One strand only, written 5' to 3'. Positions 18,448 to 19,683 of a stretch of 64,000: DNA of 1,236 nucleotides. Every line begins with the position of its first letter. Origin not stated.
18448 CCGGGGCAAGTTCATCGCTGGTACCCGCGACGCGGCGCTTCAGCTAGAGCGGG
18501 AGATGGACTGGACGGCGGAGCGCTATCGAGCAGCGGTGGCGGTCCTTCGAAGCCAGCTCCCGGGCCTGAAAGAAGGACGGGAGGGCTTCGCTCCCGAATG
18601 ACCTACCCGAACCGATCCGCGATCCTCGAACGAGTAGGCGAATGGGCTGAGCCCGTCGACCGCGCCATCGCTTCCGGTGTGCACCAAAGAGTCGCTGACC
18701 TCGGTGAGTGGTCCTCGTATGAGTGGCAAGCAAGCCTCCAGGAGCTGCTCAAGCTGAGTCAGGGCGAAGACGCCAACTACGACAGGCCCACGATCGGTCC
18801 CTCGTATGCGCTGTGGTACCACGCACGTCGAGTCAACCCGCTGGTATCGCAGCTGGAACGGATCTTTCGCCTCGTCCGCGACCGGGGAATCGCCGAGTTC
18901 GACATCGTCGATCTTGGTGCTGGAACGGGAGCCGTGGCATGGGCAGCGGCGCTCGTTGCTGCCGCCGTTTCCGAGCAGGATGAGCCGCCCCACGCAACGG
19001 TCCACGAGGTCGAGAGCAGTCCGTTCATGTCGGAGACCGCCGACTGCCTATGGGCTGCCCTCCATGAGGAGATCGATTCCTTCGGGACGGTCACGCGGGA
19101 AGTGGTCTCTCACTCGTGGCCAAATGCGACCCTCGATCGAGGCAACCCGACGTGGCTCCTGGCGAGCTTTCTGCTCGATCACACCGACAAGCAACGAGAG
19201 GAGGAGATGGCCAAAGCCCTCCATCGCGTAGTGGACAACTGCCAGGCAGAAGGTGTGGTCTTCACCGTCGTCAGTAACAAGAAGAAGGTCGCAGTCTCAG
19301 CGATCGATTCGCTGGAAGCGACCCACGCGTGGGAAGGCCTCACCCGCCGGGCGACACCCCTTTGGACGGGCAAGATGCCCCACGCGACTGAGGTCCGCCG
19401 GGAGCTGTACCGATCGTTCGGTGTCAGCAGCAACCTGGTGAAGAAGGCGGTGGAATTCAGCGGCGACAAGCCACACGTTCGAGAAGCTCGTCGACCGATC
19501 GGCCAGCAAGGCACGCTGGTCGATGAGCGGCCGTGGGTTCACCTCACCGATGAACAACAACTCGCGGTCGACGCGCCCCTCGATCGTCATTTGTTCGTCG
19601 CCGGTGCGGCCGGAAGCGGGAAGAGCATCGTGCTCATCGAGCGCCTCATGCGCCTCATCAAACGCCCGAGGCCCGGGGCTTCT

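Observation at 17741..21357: Translationally coupled radical SAM + (SAM-methyltransferase / SF1 helicase / Zn-tail) pair: candidate undescribed DNA-modification or defence module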

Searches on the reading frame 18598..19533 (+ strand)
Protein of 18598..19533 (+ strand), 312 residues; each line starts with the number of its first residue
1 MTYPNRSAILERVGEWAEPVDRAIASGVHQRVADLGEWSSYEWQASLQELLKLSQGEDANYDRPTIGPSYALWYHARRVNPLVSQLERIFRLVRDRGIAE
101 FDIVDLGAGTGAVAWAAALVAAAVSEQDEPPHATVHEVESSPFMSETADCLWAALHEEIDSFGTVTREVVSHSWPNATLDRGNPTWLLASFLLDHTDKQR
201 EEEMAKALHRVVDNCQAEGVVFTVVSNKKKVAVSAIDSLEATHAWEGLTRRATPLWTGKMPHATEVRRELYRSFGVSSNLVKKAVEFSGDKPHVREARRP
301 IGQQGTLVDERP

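Call 21: search_solved_structures(query=A2, max_evalue=10, show_alignments=2)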
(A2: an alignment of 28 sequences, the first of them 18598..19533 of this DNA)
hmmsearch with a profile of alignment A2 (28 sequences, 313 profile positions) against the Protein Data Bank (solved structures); distinct sequences matched with E-value up to 10: 20.
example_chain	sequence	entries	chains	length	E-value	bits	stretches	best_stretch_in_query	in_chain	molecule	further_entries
8a3k_UNK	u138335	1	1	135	0.00032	23.3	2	227-280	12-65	sc-apCC-4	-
2b3t_A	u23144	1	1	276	0.022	17.3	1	85-114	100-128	Protein methyltransferase hemK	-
1t43_A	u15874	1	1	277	0.022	17.3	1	85-114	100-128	Protein methyltransferase hemK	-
9ne1_A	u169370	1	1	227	0.058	15.9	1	94-129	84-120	Histone-lysine N-methyltransferase, H3 lysine-79 specific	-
9r1n_A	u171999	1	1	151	0.11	15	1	227-283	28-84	sc-apCC-4-DPH-2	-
9r1j_A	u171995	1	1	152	0.15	14.5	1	214-280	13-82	sc-apCC-4-NR-1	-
4had_A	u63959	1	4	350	0.24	13.9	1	161-243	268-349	Probable oxidoreductase protein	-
8csp_7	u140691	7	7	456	0.24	13.9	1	86-116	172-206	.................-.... protein 17, mitochondrial | Isoform 2 of Ribosome assembly protein METTL17, mitochondrial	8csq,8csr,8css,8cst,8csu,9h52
7wzg_A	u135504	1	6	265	0.25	13.8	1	98-132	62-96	Cypemycin N-terminal methyltransferase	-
2ozv_A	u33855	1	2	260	0.28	13.6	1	94-119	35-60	Hypothetical protein Atu0636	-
3lrp_A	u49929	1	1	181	0.51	12.8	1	188-235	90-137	ADP-ribosylation factor 1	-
2lr0_A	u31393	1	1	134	0.71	12.3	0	216-260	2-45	P-loop ntpase fold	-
6kjg_A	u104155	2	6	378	0.88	12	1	74-109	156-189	Dual-functional monooxygenase/methyltransferase psoF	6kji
8qae_A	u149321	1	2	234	1.1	11.6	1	219-296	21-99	sc-apCC-6-SLLA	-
9r1m_A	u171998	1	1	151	1.3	11.4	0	235-280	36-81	sc-apCC-4-LMF-1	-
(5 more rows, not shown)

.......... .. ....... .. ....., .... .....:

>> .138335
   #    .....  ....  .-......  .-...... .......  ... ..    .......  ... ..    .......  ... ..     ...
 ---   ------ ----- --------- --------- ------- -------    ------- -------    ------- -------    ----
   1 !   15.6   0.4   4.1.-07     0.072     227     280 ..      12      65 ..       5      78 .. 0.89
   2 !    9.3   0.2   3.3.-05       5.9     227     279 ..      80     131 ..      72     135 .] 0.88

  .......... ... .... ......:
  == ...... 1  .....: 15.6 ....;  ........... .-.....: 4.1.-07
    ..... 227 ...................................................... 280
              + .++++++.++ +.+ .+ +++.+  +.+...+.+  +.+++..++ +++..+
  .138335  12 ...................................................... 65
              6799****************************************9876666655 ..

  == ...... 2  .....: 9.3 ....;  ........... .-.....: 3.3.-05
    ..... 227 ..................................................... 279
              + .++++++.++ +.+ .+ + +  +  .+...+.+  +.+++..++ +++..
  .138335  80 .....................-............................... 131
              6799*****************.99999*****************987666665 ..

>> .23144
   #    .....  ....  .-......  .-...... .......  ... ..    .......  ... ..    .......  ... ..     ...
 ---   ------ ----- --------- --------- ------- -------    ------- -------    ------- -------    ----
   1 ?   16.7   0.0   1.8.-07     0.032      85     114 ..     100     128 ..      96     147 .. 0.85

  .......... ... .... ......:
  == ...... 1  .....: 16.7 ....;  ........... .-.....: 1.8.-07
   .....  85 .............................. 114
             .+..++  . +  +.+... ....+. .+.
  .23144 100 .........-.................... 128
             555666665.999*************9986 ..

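Call 30: predict_structure(alignment_id=A2)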
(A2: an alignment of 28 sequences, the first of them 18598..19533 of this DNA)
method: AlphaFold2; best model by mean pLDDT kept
length: 312 residues; sequences in the alignment: 28
mean_pLDDT: 92.4   pTM: 0.92
mean pLDDT of the five models: 92.4, 92.3, 92.0, 91.5, 91.5
residues with pLDDT >= 90: 257; 70-90: 43; 50-70: 6; < 50: 6
segments of 3 or more residues with pLDDT < 50: 307-312
pLDDT, mean of each block of 10 residues (from residue 1): 91 97 98 92 93 90 95 96 97 95 98 98 95 98 97 94 91 95 95 88 93 95 93 93 91 94 96 86 90 93 57 44
secondary structure, 60 per line:
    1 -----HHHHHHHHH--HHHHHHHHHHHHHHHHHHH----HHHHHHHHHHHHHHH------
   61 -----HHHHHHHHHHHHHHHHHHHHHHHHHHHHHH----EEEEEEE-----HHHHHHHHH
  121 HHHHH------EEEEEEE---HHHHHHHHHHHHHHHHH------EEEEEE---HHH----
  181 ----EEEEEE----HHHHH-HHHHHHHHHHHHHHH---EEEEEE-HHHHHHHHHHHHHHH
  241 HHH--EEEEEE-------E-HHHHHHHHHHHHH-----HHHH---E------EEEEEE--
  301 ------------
elements in order: H6-14 H17-35 H40-54 H66-95 E100-106 H112-125 E132-138 H142-158 E165-170 E185-190 H195-199 H201-215 E219-224 H226-243 E246-251 H261-273 H279-282 E293-298

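Call 34: fold_search(model_id=the predicted structure, library=pdb)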
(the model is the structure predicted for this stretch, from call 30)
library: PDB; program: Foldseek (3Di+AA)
matches with E <= 10: 1223; with E <= 0.001: 166
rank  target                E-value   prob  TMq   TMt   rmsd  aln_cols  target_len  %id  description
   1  8css_7                2.6e-07  1.00  0.46  0.37   8.5       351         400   14  Human mitochondrial small subunit assembly intermediate (State D) (released 2022-12-14)
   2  1jqe_A                3.8e-07  1.00  0.42  0.46   7.7       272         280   11  Crystal Structure Analysis of Human Histamine Methyltransferase (Ile105 Polymorphic Variant) Complexed with AdoHcy and (released 2002-08-06)
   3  8csr_7                4.1e-07  1.00  0.43  0.35  10.2       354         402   15  Human mitochondrial small subunit assembly intermediate (State C) (released 2022-12-14)
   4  1jqd_A                9.4e-07  1.00  0.42  0.46  10.1       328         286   10  Crystal Structure Analysis of Human Histamine Methyltransferase (Thr105 Polymorphic Variant) Complexed with AdoHcy and (released 2002-08-06)
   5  1jqd_B                1.1e-06  1.00  0.43  0.46   9.7       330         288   11  Crystal Structure Analysis of Human Histamine Methyltransferase (Thr105 Polymorphic Variant) Complexed with AdoHcy and (released 2002-08-06)
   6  2aou_B                1.1e-06  1.00  0.43  0.46   7.6       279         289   11  Histamine Methyltransferase Complexed with the Antimalarial Drug Amodiaquine (released 2005-09-13)
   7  3dtn_A                2.2e-06  1.00  0.33  0.44  16.9       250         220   14  Crystal structure of putative Methyltransferase-MM_2633 from Methanosarcina mazei . (released 2008-09-09)
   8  9gfs_C                2.7e-06  1.00  0.40  0.44  10.0       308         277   11  PsiM in complex with SAH (released 2025-07-23)
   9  2aow_A                6.0e-06  1.00  0.37  0.40   9.9       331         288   11  Histamine Methyltransferase (Natural Variant I105) Complexed with the Acetylcholinesterase Inhibitor and Altzheimer's  (released 2005-09-13)
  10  8zih                  7.9e-06  1.00  0.40  0.40  10.0       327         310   10  Crystal structure of the methyltransferase PsiM in complex with SAH (released 2025-04-02)
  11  1im8_A                8.4e-06  1.00  0.35  0.47  15.7       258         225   14  Crystal structure of YecO from Haemophilus influenzae (HI0319), a methyltransferase with a bound S-adenosylhomocystein (released 2001-11-07)
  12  4kwc                  9.4e-06  1.00  0.36  0.42  15.1       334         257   10  Structure of the plantazolicin methyltransferase BpumL in complex with SAH (released 2013-07-24)
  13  8pb4                  9.9e-06  1.00  0.40  0.39  10.0       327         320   11  PsiM in complex with SAH and norbaeocystin, orthorhombic crystal form (released 2024-04-03)
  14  7zkg_A                9.9e-06  1.00  0.30  0.36  17.9       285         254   12  C-Methyltransferase PsmD from Streptomyces griseofuscus with bound cofactor (crystal form 2) (released 2022-12-28)
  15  2f8l                  1.2e-05  1.00  0.43  0.42  12.1       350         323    8  Crystal structure of a putative class i s-adenosylmethionine-dependent methyltransferase (lmo1582) from listeria monocyt (released 2006-01-17)
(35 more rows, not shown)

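Call 66: search_protein_representatives(alignment_id=A2)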
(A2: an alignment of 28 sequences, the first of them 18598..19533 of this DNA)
Query: 28 sequences, 313 profile positions. Proteins with E-value up to 0.001 (for the whole library): 717; up to 1e-10: 411; up to 1e-30: 177. The best 150 are listed.
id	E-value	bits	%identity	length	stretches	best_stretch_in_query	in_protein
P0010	2.2e-99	349.1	-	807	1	2-310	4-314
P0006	3.9e-99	348.3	-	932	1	5-307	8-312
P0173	7.9e-93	327.5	-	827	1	1-305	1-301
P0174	7.0e-92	324.4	-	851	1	1-297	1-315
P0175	9.1e-92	324.1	-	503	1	1-312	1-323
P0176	1.2e-90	320.4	-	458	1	1-307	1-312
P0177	2.9e-90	319.1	-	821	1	1-297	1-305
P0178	1.4e-89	316.9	-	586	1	1-310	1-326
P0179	1.4e-89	316.8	-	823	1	1-305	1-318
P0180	2.2e-88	313.0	-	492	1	4-304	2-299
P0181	2.3e-88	312.9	-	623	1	1-305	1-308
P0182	2.6e-88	312.7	-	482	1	1-299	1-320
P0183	5.3e-88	311.7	-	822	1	4-309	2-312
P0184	7.2e-88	311.3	-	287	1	1-287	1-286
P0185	1.2e-87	310.5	-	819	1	1-312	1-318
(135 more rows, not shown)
